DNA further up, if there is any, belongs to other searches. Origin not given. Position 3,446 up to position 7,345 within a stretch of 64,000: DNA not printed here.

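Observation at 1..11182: Giant ORF missing from the ORF track: >3,727 aa with about 1,900 aa of [VI][YF]GGG beta-helix-type repeats, a long non-repetitive region and a GLUG-like module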

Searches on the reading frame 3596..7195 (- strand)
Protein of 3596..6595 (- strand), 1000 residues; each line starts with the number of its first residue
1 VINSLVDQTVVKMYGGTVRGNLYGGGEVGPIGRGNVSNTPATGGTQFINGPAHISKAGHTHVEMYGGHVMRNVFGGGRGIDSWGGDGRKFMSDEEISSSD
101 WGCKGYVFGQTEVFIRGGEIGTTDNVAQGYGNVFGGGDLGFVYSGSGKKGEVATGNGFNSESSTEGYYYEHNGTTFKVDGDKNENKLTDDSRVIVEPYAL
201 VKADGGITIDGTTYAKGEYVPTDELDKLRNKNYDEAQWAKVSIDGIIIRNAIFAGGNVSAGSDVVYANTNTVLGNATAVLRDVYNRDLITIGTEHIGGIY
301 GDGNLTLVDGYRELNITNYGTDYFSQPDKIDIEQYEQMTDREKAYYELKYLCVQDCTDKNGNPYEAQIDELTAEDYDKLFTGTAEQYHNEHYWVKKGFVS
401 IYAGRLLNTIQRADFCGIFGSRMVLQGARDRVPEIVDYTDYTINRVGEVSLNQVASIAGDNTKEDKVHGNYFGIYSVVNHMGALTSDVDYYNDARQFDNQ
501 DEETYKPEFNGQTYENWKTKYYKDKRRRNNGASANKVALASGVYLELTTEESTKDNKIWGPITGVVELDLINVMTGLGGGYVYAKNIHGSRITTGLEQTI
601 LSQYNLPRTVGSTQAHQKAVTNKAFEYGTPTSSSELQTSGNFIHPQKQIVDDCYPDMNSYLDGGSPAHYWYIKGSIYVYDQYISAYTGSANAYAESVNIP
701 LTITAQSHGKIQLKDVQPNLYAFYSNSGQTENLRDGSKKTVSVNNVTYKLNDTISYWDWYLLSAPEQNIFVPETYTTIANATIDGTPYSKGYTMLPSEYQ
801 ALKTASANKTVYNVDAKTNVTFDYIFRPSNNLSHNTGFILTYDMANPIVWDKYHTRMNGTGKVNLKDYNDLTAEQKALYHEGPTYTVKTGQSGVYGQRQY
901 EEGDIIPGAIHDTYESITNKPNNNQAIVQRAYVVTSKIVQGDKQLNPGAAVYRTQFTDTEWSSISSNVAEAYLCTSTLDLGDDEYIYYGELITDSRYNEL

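Call 27: find_homologous_proteins(query=window:3596-6595:-, max_evalue=0.001)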
Query window:3596-6595:- (1000 aa): 50 proteins with E <= 0.001 among 8000 candidates.
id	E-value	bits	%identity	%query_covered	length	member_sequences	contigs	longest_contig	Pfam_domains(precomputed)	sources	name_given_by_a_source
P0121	2.6e-272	925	51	94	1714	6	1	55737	-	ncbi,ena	-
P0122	1.1e-267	909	48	100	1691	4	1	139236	-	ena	-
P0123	5.5e-255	867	59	77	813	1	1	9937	-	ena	-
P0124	7.8e-249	847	46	100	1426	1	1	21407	-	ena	-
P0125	1.0e-247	843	46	99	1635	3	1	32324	-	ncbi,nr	ncbi:MAG: hypothetical protein IJL20_12680, partial [Lachnospiraceae bacterium]|nr:hypothetical prot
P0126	5.2e-245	834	47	99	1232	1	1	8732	-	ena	-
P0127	4.8e-244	831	46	99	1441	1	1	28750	-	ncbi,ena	-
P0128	1.5e-221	757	43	100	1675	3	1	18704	-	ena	-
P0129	1.2e-212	727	48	81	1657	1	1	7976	-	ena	-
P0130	4.7e-196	672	49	71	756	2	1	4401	-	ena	-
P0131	5.8e-196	672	49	73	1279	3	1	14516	-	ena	-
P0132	4.8e-182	626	49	71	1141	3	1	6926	-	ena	-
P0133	2.0e-179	617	48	68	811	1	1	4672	-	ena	-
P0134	4.2e-179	616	44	77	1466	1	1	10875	-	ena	-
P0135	6.8e-179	616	51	61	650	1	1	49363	-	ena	-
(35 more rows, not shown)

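Call 43: find_encoding_contigs(protein=P0122, flank=10000, max_places=2)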
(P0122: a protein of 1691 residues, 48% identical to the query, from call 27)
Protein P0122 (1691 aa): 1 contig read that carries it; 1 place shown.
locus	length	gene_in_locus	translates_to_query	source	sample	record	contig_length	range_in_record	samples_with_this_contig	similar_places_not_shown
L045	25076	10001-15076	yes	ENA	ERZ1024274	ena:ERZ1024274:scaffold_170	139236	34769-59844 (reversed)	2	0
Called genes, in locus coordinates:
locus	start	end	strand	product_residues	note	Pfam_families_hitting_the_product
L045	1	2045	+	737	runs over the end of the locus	-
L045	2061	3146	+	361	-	-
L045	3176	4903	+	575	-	-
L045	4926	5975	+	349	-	-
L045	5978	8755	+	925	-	-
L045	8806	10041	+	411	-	-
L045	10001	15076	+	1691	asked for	-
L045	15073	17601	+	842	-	-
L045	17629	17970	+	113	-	-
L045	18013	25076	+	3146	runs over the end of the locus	PF13287:Fn3_assoc, PF13290:CHB_HEX_C_1, PF13287:Fn3_assoc, PF13290:CHB_HEX_C_1, PF05342:Peptidase_M26_N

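Call 47: predict_structure(alignment_id=A2)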
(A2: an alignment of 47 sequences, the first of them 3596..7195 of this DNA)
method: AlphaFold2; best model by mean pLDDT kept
length: 1200 residues; sequences in the alignment: 47
mean_pLDDT: 66.1   pTM: 0.60
mean pLDDT of the five models: 66.1, 66.1, 63.1, 62.3, 60.5
residues with pLDDT >= 90: 200; 70-90: 386; 50-70: 278; < 50: 336
segments of 3 or more residues with pLDDT < 50: 1-12, 134-137, 240-249, 354-365, 459-469, 502-526, 604-609, 615-651, 670-682, 735-745, 763-788, 798-803, 805-807, 809-817, 829-917, 926-933, 1031-1052, 1081-1098
pLDDT, mean of each block of 10 residues (from residue 1): 33 65 91 88 85 92 90 78 93 94 87 78 93 56 94 94 94 85 67 93 92 95 94 71 41 82 96 92 75 70 78 96 79 86 68 45 56 73 73 90 93 93 89 88 88 68 38 74 79 60 44 33 51 75 73 84 84 77 61 80 50 49 43 46 36 68 64 38 56 66 62 72 61 48 45 56 42 32 43 51 48 46 51 44 38 33 34 27 28 28 30 44 55 50 66 63 71 79 86 83 86 87 77 35 32 60 68 80 40 38 63 66 59 73 66 80 83 64 56 53
secondary structure, 60 per line:
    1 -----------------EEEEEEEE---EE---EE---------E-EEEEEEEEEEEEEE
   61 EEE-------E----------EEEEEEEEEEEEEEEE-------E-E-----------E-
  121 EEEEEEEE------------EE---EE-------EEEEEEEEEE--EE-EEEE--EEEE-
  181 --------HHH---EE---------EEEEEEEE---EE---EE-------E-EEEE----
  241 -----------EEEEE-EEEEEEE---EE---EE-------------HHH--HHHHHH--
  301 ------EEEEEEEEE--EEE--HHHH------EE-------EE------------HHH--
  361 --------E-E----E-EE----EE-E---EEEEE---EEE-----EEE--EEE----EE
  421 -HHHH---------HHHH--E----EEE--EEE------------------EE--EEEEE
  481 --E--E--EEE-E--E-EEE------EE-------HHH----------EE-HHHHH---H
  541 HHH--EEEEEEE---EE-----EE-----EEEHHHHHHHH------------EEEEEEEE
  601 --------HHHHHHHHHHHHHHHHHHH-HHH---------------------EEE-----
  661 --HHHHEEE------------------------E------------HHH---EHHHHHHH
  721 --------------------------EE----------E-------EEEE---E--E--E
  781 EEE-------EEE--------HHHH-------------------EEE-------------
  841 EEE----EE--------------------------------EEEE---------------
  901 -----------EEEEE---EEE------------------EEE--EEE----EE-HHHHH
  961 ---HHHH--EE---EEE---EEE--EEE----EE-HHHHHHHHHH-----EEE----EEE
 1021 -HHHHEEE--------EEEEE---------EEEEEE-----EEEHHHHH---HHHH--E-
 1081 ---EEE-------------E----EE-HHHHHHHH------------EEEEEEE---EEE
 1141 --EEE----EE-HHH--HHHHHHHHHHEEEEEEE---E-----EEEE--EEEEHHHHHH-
elements in order (helices of 4 or more, strands of 3 or more residues): E18-25 E47-63 E82-97 E121-128 E155-164 E170-173 E176-179 E206-213 E233-236 E252-256 E258-264 H293-298 E307-315 E318-320 H323-326 E391-395 E399-401 E407-409 E412-414 H422-425 H435-438 E446-448 E451-453 E476-480 E489-491 E498-500 H532-536 H540-543 E546-552 E570-572 H573-580 E593-600 H609-627 E653-655 H663-666 E667-669 H714-720 E767-770 E780-783 E791-793 H802-805 E825-827 E841-843 E882-885 E912-916 E920-922 E941-943 E946-948 H956-960 H964-967 E975-977 E981-983 E986-988 H996-1005 E1011-1013 E1018-1020 H1022-1025 E1026-1028 E1037-1041 E1051-1056 E1062-1064 H1065-1069 H1073-1076 E1084-1086 H1108-1115 E1128-1134 E1138-1140 E1143-1145 H1158-1167 E1168-1174 E1184-1187 E1190-1193 H1194-1199

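Call 50: fold_search(model_id=the predicted structure, library=pdb)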
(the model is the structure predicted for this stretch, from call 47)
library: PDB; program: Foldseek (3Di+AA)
matches with E <= 10: 97; with E <= 0.001: 0
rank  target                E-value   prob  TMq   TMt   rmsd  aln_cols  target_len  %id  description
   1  8rkg_C                3.4e-01  0.03  0.04  0.10  18.0       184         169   11  Crystal structure of tetrameric collagenase-cleaved Xenopus ZP2-N2N3 (cleaved xZP2-N2N3) (released 2024-03-13)
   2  8beg_A                8.3e-01  0.03  0.04  0.07  22.9       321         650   12  Structure of Ig-like domains from PrgB (released 2022-11-30)
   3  9moj_A                8.7e-01  0.21  0.04  0.18   8.6        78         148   14  Saccharolobus solfataricus GINS tetramer (released 2025-04-23)
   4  5c8w_A                1.2e+00  0.07  0.03  0.15  14.6        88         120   15  PKG II's Amino Terminal Cyclic Nucleotide Binding Domain (CNB-A) in a complex with cGMP (released 2016-01-20)
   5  6sus                  1.3e+00  0.02  0.06  0.17  13.7       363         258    8  Crystal structure of RTX domain blocks IV and V of adenylate cyclase toxin from Bordetella pertussis (released 2020-09-16)
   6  6no6_A                1.4e+00  0.08  0.03  0.14  20.9       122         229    6  K46bE&K114bD mutant ATP-grasp fold of Blastocystis hominis succinyl-CoA synthetase (released 2019-07-17)
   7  6hq3_B                1.4e+00  0.06  0.02  0.18  17.0       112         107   10  Structure of EAL Enzyme Bd1971 - halfsite-occupied form (released 2019-07-31)
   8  5c8w_F                1.5e+00  0.06  0.03  0.15  14.6        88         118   15  PKG II's Amino Terminal Cyclic Nucleotide Binding Domain (CNB-A) in a complex with cGMP (released 2016-01-20)
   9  4z07_C                1.6e+00  0.03  0.04  0.13  22.4       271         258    9  Co-crystal structure of the tandem CNB (CNB-A/B) domains of human PKG I beta with cGMP (released 2016-04-13)
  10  8beg_B                1.7e+00  0.02  0.04  0.07  23.0       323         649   11  Structure of Ig-like domains from PrgB (released 2022-11-30)
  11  6hq2_B                2.1e+00  0.05  0.03  0.19  16.4       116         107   10  Structure of EAL Enzyme Bd1971 - apo form (released 2019-07-31)
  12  9p6c_A                2.4e+00  0.06  0.06  0.27   9.2       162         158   14  RTX domain block V of adenylate cyclase toxin with mutations D1533N, A1542N, D1560N, S1569N, D1587N, H1598N, H1608N (released 2025-12-24)
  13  9sfa_A                2.4e+00  0.04  0.02  0.07  16.9       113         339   10  Cyclic nucleotide binding transcription factor Bd2879 - apo form (released 2025-10-22)
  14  9p0c_A                2.4e+00  0.03  0.05  0.21  13.4       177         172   14  Crystal structure of Ca2+-bound RTX domain block V of adenylate cyclase toxin from Bordetella pertussis (released 2026-01-07)
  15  3opu_D                2.8e+00  0.03  0.04  0.12  21.0       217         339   13  Crystal structure of the C-terminal domain of Streptococcus mutans surface protein SpaP (released 2011-01-19)
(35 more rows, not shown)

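Call 81: search_solved_structures(query=A2, max_evalue=10, show_alignments=2)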
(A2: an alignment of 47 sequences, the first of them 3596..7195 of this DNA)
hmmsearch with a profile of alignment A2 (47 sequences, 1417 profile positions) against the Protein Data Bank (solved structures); distinct sequences matched with E-value up to 10: 1.
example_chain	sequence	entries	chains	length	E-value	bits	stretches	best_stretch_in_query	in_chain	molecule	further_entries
6to3_AAA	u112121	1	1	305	2.9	8.8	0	437-477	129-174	Glutathione transferase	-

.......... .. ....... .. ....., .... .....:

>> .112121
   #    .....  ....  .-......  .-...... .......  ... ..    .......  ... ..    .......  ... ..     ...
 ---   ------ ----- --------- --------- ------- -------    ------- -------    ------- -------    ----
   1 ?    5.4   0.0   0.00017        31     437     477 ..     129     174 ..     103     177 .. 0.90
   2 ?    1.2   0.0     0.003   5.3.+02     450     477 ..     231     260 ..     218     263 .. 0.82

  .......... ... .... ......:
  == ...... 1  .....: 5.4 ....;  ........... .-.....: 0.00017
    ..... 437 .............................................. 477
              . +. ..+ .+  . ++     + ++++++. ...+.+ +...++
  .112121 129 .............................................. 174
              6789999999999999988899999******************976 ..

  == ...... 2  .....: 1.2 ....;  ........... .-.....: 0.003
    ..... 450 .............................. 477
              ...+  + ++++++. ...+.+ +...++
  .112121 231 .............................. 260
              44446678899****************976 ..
